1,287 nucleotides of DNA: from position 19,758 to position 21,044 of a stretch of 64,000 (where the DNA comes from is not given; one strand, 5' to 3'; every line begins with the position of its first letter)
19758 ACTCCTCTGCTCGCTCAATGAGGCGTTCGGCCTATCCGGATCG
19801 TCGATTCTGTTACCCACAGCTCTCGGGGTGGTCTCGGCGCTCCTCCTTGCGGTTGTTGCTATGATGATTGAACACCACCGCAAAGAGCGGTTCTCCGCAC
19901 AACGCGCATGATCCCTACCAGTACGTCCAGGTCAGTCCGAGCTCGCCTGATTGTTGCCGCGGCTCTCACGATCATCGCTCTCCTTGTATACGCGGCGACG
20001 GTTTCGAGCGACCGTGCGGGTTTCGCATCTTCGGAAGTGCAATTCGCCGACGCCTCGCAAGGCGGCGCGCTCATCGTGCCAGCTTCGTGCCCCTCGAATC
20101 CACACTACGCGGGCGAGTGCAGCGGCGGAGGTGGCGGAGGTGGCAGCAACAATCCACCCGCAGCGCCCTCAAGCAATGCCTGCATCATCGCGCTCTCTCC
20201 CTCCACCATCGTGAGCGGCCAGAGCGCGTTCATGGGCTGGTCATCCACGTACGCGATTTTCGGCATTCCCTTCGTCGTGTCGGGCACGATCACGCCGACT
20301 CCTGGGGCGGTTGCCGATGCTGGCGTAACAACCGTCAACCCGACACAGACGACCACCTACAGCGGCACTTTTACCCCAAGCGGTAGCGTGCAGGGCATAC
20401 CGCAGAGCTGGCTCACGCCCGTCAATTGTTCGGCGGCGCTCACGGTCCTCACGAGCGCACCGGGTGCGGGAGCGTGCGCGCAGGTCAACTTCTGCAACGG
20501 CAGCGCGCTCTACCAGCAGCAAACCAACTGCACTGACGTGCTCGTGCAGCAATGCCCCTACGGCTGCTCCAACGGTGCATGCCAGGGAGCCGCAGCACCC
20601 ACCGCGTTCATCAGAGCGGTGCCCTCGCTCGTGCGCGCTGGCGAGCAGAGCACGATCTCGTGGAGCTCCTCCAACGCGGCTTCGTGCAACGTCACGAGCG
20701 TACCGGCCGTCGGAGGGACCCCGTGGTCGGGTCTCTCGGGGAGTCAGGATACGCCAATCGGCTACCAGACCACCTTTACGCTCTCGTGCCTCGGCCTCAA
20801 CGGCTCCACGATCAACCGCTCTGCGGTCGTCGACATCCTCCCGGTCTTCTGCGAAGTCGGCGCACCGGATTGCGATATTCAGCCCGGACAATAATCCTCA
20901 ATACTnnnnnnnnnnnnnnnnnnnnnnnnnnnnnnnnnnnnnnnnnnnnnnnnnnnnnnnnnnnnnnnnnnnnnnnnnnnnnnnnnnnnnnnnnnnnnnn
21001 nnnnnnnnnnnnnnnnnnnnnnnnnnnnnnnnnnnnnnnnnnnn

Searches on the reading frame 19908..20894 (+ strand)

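Call 45: search_protein_families(library=pfam, proteins=[window:19908-20894:+], max_evalue=5)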
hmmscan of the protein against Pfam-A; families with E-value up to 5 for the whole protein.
window:19908-20894:+ (328 aa): 1 family
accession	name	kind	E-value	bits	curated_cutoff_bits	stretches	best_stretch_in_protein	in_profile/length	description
PF02018.23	CBM_4_9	-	0.17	12.7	25.9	1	141-161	102-122/136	Carbohydrate binding domain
